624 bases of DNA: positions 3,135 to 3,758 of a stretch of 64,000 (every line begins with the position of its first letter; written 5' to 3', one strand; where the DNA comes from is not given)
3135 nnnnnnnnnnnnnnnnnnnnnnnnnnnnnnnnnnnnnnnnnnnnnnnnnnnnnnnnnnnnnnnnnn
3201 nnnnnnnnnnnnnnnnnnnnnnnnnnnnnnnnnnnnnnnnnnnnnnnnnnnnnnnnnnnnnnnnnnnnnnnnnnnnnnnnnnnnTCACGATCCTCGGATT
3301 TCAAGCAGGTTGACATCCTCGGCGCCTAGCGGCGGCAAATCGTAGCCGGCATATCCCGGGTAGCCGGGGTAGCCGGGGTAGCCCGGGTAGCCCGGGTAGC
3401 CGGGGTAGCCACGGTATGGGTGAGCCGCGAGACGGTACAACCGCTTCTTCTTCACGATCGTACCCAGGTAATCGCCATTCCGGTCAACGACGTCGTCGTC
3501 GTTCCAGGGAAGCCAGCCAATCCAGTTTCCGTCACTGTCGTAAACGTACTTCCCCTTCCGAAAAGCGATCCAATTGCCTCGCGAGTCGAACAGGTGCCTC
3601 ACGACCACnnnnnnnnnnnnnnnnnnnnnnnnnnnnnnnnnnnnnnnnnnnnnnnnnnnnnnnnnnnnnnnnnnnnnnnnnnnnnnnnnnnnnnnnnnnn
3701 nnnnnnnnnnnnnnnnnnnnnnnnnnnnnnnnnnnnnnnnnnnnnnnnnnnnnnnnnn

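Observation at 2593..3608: Intact two-gene cassette (beta-hairpin-repeat protein + HEPN-like protein) surviving inside a dead mobile element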

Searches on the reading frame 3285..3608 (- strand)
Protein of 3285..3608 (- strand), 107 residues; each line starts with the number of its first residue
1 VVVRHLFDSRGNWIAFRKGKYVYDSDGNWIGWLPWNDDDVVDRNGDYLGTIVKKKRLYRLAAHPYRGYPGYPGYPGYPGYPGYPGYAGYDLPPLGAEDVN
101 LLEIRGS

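Call 4: search_protein_families(library=pfam, proteins=[window:3285-3608:-], max_evalue=10)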
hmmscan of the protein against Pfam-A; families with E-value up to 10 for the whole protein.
window:3285-3608:- (107 aa): 6 families
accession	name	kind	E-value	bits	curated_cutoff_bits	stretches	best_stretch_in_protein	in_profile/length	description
PF21784.3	Bflower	-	7.9e-08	33.1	25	1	6-55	20-67/116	4-fold beta flower protein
PF01391.23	Collagen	-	0.0022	18.2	27.2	1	67-88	31-52/60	Collagen triple helix repeat (20 copies)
PF21785.3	Bflower_2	-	0.01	16.1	38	1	8-59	22-71/112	5-fold beta-flower protein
PF05239.21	PRC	-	0.074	13.5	21.2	1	18-65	10-57/78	PRC-barrel domain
PF18951.5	DUF5695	-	0.22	9.9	25.2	1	20-62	466-510/857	Family of unknown function (DUF5695)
PF12197.13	lci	-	0.23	11.8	20.3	1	18-32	26-40/44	LCI fold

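Call 5: search_protein_families(library=padloc, proteins=[window:3285-3608:-], max_evalue=10)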
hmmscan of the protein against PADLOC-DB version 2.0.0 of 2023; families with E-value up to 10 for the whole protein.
window:3285-3608:- (107 aa): 0 families

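Call 6: search_protein_families(library=ncbifam, proteins=[window:3285-3608:-], max_evalue=10)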
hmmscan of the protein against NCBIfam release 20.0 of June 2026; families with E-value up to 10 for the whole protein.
window:3285-3608:- (107 aa): 0 families

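Call 9: find_homologous_proteins(query=window:3285-3608:-, max_evalue=0.001)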
Query window:3285-3608:- (107 aa): 380 proteins with E <= 0.001 among 4681 candidates; the best 120 are listed.
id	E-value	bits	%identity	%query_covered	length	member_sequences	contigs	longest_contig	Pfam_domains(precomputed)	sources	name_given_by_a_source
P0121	4.5e-57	209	88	100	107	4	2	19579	PF21784.4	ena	-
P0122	4.0e-56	206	87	100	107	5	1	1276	PF21784.4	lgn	-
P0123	1.0e-55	205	82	100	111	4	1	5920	PF21784.4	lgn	-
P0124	2.0e-55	204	82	98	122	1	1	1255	PF21784.4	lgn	-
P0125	4.7e-53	196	83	100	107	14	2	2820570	PF21784.4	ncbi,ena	-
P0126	8.5e-53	196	82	100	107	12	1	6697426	PF21784.4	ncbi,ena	-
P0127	1.8e-51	191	80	100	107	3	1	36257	PF21784.4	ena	-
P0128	9.4e-51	189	78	100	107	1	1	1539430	PF21784.4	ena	-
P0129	4.2e-50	187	82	93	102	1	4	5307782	PF21784.4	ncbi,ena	-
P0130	1.1e-48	182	74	95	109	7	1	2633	PF21784.4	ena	-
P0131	1.7e-45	172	68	96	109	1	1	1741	PF21784.4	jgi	-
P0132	2.7e-45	171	69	95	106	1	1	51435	PF21784.4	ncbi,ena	-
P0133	1.0e-44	169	73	100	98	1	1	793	PF21784.4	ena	-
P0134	5.4e-44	167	67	96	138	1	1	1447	PF21784.4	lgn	-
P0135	2.4e-43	165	68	99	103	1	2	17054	PF21784.4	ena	-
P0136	3.8e-42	161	66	100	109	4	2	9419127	PF21784.4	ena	-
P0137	3.9e-42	161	69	93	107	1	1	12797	PF21784.4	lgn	-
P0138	4.6e-42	161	65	96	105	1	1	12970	PF21784.4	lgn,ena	-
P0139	6.8e-42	160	70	94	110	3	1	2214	PF21784.4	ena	-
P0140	1.1e-41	160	68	93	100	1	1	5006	PF21784.4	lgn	-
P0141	1.3e-41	159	74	100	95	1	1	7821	PF21784.4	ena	-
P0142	3.0e-41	158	67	94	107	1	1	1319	PF21784.4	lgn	-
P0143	8.6e-41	157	65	96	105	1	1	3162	PF21784.4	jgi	jgi:4-fold beta flower protein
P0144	2.2e-40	155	68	95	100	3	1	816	PF21784.4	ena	-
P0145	2.7e-40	155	60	63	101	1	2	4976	PF21784.4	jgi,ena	-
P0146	5.5e-40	154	60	100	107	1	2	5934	PF21784.4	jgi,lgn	-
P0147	1.7e-39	153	69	93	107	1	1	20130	PF21784.4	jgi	jgi:hypothetical protein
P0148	3.4e-39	152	65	93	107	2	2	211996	PF21784.4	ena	-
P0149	3.6e-39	151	65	94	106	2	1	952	PF21784.4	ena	-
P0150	4.9e-39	151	68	67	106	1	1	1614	PF21784.4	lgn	-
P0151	6.2e-39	151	65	94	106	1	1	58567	PF21784.4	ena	-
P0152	1.1e-38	150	61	62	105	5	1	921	PF21784.4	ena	-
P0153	1.1e-38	150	64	95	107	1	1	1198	PF21784.4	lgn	-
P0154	1.5e-38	150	65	94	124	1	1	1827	PF21784.4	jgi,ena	-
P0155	1.6e-38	149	62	98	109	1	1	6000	PF21784.4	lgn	-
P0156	2.6e-38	149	60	96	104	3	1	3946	PF21784.4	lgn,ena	-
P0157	2.9e-38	149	62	98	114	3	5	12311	PF21784.4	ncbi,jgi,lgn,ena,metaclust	metaclust:\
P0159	3.8e-38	148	66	96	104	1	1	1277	PF21784.4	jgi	-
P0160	4.3e-38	148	65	97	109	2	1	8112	PF21784.4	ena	-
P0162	8.9e-38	147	63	94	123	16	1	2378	PF21784.4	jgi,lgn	-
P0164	1.6e-37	146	65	93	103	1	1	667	PF21784.4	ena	-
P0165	2.1e-37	146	62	96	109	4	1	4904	PF21784.4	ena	-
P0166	2.2e-37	146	63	94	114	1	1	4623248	PF21784.4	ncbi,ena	-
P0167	2.6e-37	145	63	93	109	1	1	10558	PF21784.4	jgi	jgi:hypothetical protein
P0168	3.3e-37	145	60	95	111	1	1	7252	PF21784.4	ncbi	-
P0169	3.7e-37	145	64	93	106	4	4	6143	PF21784.4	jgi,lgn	jgi:hypothetical protein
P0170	4.4e-37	145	63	96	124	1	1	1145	PF21784.4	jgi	jgi:hypothetical protein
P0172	7.2e-37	144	56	57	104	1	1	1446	PF21784.4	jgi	jgi:hypothetical protein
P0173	1.1e-36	143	62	97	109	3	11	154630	PF21784.4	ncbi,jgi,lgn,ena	-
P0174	1.5e-36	143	58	98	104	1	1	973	PF21784.4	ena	-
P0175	1.8e-36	143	60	97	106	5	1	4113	PF21784.4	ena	-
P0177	2.5e-36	142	62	95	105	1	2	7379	PF21784.4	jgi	jgi:hypothetical protein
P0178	2.6e-36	142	64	93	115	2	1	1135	PF21784.4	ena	-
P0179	3.7e-36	142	63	93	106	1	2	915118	-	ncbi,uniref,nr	ncbi:hypothetical protein P0F25_003261 [Vibrio metschnikovii]|uniref:hypothetical protein n=1 Tax=Vi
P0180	4.4e-36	142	59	96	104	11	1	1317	PF21784.4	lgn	-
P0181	5.2e-36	141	61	99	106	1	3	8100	PF21784.4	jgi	jgi:hypothetical protein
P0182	6.9e-36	141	60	97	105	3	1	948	PF21784.4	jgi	jgi:hypothetical protein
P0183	7.1e-36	141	58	96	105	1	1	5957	PF21784.4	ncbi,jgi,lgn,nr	ncbi:MAG: hypothetical protein MUF49_31535 [Oculatellaceae cyanobacterium Prado106]|jgi:hypothetical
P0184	8.7e-36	141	59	60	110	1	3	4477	PF21784.4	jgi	jgi:hypothetical protein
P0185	1.0e-35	140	60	98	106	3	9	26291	PF21784.4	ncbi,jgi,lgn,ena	jgi:hypothetical protein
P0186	1.0e-35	140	63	93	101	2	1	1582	PF21784.4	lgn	-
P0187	1.2e-35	140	58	96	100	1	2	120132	PF21784.4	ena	-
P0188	1.6e-35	140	63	93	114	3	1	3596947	PF21784.4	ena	-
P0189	1.7e-35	140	63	95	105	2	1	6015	PF21784.4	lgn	-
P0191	2.0e-35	139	61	96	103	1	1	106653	PF21784.4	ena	-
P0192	2.4e-35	139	58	95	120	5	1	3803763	PF21784.4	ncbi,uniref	ncbi:4-fold beta flower protein [Candidatus Palauibacter sp.]|uniref:4-fold beta flower protein n=1 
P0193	2.4e-35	139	63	55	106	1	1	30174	PF21784.4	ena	-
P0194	2.6e-35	139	61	95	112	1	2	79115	PF21784.4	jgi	jgi:hypothetical protein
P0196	3.0e-35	139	57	97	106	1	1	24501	PF21784.4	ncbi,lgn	ncbi:MAG: 4-fold beta flower protein [Phormidesmis sp.]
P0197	3.2e-35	139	60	98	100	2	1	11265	PF21784.4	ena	-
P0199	4.0e-35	138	57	57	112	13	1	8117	PF21784.4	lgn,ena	-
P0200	5.9e-35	138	59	93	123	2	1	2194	PF21784.4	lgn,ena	-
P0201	7.1e-35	138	56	100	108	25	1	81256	PF21784.4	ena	-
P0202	8.2e-35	137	62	94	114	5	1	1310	PF21784.4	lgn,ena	-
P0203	1.4e-34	137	58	97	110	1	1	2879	PF21784.4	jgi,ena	jgi:hypothetical protein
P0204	1.5e-34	137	59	95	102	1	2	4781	PF21784.4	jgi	jgi:hypothetical protein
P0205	2.5e-34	136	65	91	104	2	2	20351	PF21784.4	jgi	jgi:hypothetical protein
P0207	3.4e-34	135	59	92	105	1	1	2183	PF21784.4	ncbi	-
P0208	4.8e-34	135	59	91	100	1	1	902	PF21784.4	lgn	-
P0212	6.5e-34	134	62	94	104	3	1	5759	PF21784.4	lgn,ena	-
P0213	7.7e-34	134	63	93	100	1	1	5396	PF21784.4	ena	-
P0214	1.1e-33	134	56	94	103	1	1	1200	PF21784.4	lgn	-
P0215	1.1e-33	134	60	93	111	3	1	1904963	PF21784.4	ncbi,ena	-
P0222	3.0e-33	132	58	94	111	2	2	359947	PF21784.4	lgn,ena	-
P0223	3.3e-33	132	57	98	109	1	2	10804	PF21784.4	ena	-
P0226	4.1e-33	132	58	98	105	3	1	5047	PF21784.4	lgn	-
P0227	5.2e-33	132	56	94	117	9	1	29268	PF21784.4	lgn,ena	-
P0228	5.3e-33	132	56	95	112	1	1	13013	PF21784.4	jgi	jgi:hypothetical protein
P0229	6.1e-33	131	62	92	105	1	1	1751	PF21784.4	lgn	-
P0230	6.3e-33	131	59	96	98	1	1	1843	PF21784.4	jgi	-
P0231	1.5e-32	130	58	93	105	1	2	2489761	PF21784.4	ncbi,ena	-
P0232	1.7e-32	130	64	67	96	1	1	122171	PF21784.4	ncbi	ncbi:MAG: 4-fold beta flower protein [Pyrinomonadaceae bacterium]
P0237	3.5e-32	129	59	96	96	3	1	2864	PF21784.4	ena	-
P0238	3.7e-32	129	58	66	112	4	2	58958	PF21784.4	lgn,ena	-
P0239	4.6e-32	128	66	65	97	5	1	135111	PF21784.4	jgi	-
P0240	5.5e-32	128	57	94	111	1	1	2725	PF21784.4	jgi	jgi:hypothetical protein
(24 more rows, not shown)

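Call 31: search_solved_structures(query=A2, max_evalue=10, show_alignments=1)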
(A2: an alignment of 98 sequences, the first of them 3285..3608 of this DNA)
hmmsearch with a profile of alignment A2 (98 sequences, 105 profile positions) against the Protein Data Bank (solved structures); distinct sequences matched with E-value up to 10: 7.
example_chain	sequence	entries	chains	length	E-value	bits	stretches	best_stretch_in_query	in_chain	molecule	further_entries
9wxp_CK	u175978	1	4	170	0.022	18.1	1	65-87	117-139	Collagen type IX alpha 2 chain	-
9c9u_A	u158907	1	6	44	0.082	16.3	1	67-98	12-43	Complement C1q subcomponent subunit B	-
9wxp_AD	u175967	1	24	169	0.22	14.9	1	65-90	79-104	Collagen type II alpha 1 chain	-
9c9u_C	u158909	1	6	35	0.98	12.8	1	67-87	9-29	Complement C1q subcomponent subunit C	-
3ejh_E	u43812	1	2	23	1.5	12.2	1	65-86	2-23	Collagen type-I a1 chain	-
3dmw_A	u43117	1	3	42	4.4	10.7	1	64-87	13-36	Collagen alpha-1(III) chain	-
5yrx_A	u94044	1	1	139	8.3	9.8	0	69-86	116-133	Nucleoid-associated protein Rv3716c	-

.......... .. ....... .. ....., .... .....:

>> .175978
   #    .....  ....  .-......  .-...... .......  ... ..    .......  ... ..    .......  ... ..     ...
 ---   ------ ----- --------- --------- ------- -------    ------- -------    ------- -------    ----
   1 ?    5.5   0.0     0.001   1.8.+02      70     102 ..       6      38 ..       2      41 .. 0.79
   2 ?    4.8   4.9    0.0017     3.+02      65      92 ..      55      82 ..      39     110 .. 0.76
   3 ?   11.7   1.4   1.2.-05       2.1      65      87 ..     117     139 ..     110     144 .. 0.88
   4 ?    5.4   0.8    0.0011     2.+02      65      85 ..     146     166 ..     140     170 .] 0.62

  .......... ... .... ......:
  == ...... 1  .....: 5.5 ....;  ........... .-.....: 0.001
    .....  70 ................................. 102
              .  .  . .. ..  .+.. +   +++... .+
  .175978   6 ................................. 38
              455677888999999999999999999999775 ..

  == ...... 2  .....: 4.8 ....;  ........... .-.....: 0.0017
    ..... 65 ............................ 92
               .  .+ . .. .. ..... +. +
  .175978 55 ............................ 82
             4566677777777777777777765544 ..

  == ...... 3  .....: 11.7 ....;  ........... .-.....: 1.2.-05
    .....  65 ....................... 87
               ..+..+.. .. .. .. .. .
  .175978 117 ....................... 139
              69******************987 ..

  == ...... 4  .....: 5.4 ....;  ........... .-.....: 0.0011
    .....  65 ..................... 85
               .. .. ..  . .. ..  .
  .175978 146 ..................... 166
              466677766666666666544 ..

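Call 48: find_encoding_contigs(protein=P0179, flank=10000, max_places=2)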
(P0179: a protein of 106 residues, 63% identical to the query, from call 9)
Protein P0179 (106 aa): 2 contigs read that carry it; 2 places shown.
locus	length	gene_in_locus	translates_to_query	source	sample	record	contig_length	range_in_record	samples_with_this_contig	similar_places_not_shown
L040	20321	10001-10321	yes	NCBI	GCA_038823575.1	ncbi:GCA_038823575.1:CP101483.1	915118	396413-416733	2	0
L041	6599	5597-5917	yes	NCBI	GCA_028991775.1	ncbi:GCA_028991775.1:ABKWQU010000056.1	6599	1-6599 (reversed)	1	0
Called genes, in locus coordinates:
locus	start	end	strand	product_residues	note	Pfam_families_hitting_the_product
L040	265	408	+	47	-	PF00106:adh_short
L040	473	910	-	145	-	PF01797:Y1_Tnp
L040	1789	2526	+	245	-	PF00106:adh_short, PF01370:Epimerase (weak), PF08659:KR, PF13561:adh_short_C2, PF16363:GDP_Man_Dehyd (weak), PF23441:SDR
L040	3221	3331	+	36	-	-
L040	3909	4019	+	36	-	-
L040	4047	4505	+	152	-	PF09900:DUF2127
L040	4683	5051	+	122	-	PF00903:Glyoxalase (faint)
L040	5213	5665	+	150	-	PF13420:Acetyltransf_4 (weak), PF00583:Acetyltransf_1, PF13673:Acetyltransf_10, PF13508:Acetyltransf_7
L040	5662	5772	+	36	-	-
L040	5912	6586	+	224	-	PF08867:FRG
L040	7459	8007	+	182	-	-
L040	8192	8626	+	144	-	-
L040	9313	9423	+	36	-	-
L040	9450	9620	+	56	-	-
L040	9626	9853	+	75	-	PF24718:HTH_73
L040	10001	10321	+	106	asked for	-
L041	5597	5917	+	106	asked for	-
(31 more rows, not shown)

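Call 49: search_dna_similar(query=window:3285-3608:-, collection=phages, mode=protein, max_evalue=0.01)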
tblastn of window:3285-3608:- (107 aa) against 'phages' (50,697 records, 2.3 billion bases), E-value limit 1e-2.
No match.

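Call 51: predict_structure(alignment_id=A2)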
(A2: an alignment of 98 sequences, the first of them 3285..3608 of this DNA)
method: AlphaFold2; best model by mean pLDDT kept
length: 107 residues; sequences in the alignment: 98
mean_pLDDT: 88.3   pTM: 0.79
mean pLDDT of the five models: 88.3, 86.4, 86.0, 84.2, 83.9
residues with pLDDT >= 90: 61; 70-90: 40; 50-70: 5; < 50: 1
segments of 3 or more residues with pLDDT < 50: none
pLDDT, mean of each block of 10 residues (from residue 1): 90 93 92 92 90 93 85 86 90 90 64
secondary structure, 60 per line:
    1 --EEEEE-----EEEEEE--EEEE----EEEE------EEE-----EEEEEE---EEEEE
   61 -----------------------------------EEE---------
elements in order: E3-7 E13-18 E21-24 E29-32 E39-41 E47-52 E56-60 E96-98

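Call 52: find_related_loci(query=A2, collection=viral_contigs, flank=5000)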
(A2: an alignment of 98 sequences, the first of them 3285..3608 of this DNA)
Query A2 (107 aa) in viral_contigs; peptide patterns used: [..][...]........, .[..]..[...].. (x = any residue, [..] = any of these).
27 stretches matched a pattern; 2 encode a relative of the query (tblastn E <= 1e-3); 2 distinct loci.
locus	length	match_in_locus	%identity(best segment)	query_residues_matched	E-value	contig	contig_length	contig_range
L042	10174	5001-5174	62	1-58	2e-21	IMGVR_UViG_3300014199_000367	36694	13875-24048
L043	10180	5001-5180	53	1-60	8e-21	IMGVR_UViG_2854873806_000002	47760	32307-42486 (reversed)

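Call 56: fold_search(model_id=the predicted structure, library=pdb)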
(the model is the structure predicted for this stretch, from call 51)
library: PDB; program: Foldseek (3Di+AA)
matches with E <= 10: 21; with E <= 0.001: 0
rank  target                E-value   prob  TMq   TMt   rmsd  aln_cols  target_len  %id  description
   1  3m1x                  2.5e+00  0.06  0.20  0.17  11.1        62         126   16  Crystal structure of a putative endoribonuclease L-PSP from Entamoeba histolytica, rhomobohedral form (released 2010-03-31)
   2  7bie_A                2.5e+00  0.03  0.15  0.06  10.3        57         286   16  Crystal structure of nvWrap-T, a 7-bladed symmetric propeller (released 2021-09-22)
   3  6rxt_UG               3.2e+00  0.02  0.19  0.06  10.1        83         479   11  Cryo-EM structure of the 90S pre-ribosome (Kre33-Noc4) from Chaetomium thermophilum, state A (released 2019-08-14)
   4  8qja_C                4.1e+00  0.03  0.17  0.03  10.2        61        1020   21  T6SS-linked Rhs repeat protein - Advenella mimigardefordensis VgrG-Rhs core (released 2024-09-25)
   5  3m4s_A                5.5e+00  0.03  0.19  0.17  11.0        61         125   16  Crystal structure of a putative endoribonuclease L-PSP from Entamoeba histolytica, orthorhombic form (released 2010-03-31)
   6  6mlt                  5.5e+00  0.02  0.19  0.05   9.9        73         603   15  Crystal structure of the V. cholerae biofilm matrix protein Bap1 (released 2019-08-28)
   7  9qbp_B                6.2e+00  0.01  0.12  0.04  10.6        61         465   15  Crystal structure of Enhydrobacter aerosaccus apo SPARDA complex (released 2025-12-17)
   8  3tzv_C                6.2e+00  0.01  0.12  0.06  11.5        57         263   10  Crystal structure of an iNKT TCR in complex with CD1d-lysophosphatidylcholine (released 2012-04-25)
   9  7bif_A                6.6e+00  0.01  0.15  0.07  11.9        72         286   14  Crystal structure of v22WRAP-T, a 7-bladed designer protein (released 2021-09-22)
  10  3mqw_E                7.0e+00  0.02  0.19  0.15  11.4        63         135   17  Crystal structure of a putative endoribonuclease L-PSP from Entamoeba histolytica with higher solvent content and an o (released 2010-05-12)
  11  2e2n_B                7.0e+00  0.01  0.12  0.05   9.0        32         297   31  Crystal structure of Sulfolobus tokodaii hexokinase in the apo form (released 2007-01-16)
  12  4q2w                  7.5e+00  0.02  0.20  0.10  10.2        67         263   18  Crystal Structure of pneumococcal peptidoglycan hydrolase LytB (released 2014-07-16)
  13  6r5z_A                7.5e+00  0.01  0.15  0.13   8.8        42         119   19  9-bladed beta-propeller formed by three 3-bladed fragments (released 2019-11-13)
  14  3kjj_I                8.4e+00  0.06  0.18  0.17   3.0        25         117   16  Crystal structure of NMB1025, a member of YjgF protein family, from Neisseria meningitidis (hexagonal crystal form) (released 2009-11-24)
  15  9qbl_D                8.4e+00  0.01  0.12  0.04  10.3        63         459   11  Crystal structure of Xanthobacter autotrophicus SPARDA mutant lacking DREN nuclease domains (released 2025-12-17)
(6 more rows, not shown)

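Call 64: find_related_loci(query=A2, collection=metagenome_contigs, flank=3000)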
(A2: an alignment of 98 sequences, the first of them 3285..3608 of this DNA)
Query A2 (107 aa) in metagenome_contigs; peptide patterns used: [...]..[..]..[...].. (x = any residue, [..] = any of these).
424 stretches matched a pattern; 264 encode a relative of the query (tblastn E <= 1e-3); the best 80 are kept; 80 distinct loci.
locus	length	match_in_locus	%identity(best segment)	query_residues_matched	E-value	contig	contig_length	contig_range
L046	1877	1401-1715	67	1-105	6e-42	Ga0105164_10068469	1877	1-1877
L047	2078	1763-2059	65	3-101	5e-40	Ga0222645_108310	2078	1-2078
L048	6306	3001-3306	55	1-102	3e-34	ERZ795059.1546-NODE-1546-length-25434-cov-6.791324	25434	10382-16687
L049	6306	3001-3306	56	1-102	3e-34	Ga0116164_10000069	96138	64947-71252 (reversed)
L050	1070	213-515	51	1-101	5e-34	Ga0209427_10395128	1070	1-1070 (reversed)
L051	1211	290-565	60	4-101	2e-33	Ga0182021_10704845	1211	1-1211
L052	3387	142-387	59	1-82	1e-31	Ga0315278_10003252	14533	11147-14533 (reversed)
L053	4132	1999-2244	59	1-82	1e-31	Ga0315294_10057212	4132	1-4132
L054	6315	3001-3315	49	1-105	3e-32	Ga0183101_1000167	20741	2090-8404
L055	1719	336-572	58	11-101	7e-31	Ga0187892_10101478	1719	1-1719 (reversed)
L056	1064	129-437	74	3-105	1e-31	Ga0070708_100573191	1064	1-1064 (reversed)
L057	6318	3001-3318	49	3-104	1e-30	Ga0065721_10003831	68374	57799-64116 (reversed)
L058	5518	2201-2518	47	3-104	3e-30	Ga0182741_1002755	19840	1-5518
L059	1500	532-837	49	1-99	4e-30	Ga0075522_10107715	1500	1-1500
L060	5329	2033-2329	51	3-101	2e-29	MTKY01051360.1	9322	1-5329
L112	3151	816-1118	63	1-101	1e-23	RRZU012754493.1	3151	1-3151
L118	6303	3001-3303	67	1-101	2e-23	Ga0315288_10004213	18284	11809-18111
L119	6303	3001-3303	67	1-101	2e-23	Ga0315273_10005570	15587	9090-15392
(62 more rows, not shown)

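Call 68: search_protein_families(library=pfam, proteins=[L054:3333-4571:+, L112:1231-1929:+, L112:2030-2668:+, L057:2341-3468:+, L043:5363-6052:+], max_evalue=0.01)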
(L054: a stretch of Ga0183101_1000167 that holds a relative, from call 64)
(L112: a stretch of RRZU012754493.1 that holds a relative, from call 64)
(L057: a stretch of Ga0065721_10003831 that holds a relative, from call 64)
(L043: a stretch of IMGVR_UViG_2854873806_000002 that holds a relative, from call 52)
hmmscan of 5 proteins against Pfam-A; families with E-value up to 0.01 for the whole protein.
L054:3333-4571:+ (412 aa): 1 family
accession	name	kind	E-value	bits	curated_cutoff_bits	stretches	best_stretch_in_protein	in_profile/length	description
PF17146.10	PIN_6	-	0.0093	16.8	27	0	155-192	19-58/87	PIN domain of ribonuclease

L112:1231-1929:+ (232 aa): 0 families

L112:2030-2668:+ (212 aa): 0 families

L057:2341-3468:+ (375 aa): 1 family
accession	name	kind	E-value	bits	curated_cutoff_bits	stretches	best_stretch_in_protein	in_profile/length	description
PF21784.3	Bflower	-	0.0015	19.3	25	1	224-276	3-51/116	4-fold beta flower protein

L043:5363-6052:+ (230 aa): 1 family
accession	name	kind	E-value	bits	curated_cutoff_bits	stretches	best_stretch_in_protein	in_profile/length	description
PF18735.6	HEPN_RiboL-PSP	-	0.001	19.5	28.4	1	33-210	19-183/191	RiboL-PSP-HEPN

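Call 69: search_dna_similar(query=window:3285-3608:-, collection=plasmids, mode=protein, max_evalue=0.001)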
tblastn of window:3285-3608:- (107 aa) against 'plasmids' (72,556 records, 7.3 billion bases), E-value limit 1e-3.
Records with a match: 4; places in all: 5; records where one place covers at least 80% of the query: 0.
Best place of each record, by identity: <60% 4.
By first word of the organism name: Streptomyces 1; Paenarthrobacter 1; Arthrobacter 1; Actinomyces 1.
By predicted mobility (MOB-suite, as given by PLSDB): conjugative 2; mobilizable 1; non-mobilizable 1.
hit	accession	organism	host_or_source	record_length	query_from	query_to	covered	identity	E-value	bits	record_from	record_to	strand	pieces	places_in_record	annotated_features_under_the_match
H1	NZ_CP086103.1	Streptomyces anulatus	Peperomia dindygulensis Miq.,cell ...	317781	4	59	52%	51.8%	8e-13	69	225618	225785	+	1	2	4-fold beta flower protein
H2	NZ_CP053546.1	Paenarthrobacter sp. YJN-5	cell culture,soil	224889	5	60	52%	43.3%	5e-6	50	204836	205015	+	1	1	hypothetical protein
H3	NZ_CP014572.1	Arthrobacter sp. D5-1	cell culture,Soil cores containing ...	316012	5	60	52%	43.3%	5e-6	50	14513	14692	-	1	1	hypothetical protein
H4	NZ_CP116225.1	Actinomyces oris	Homo sapiens,Cell culture,oral cavity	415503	7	61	51%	43.1%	2e-12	68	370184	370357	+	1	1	hypothetical protein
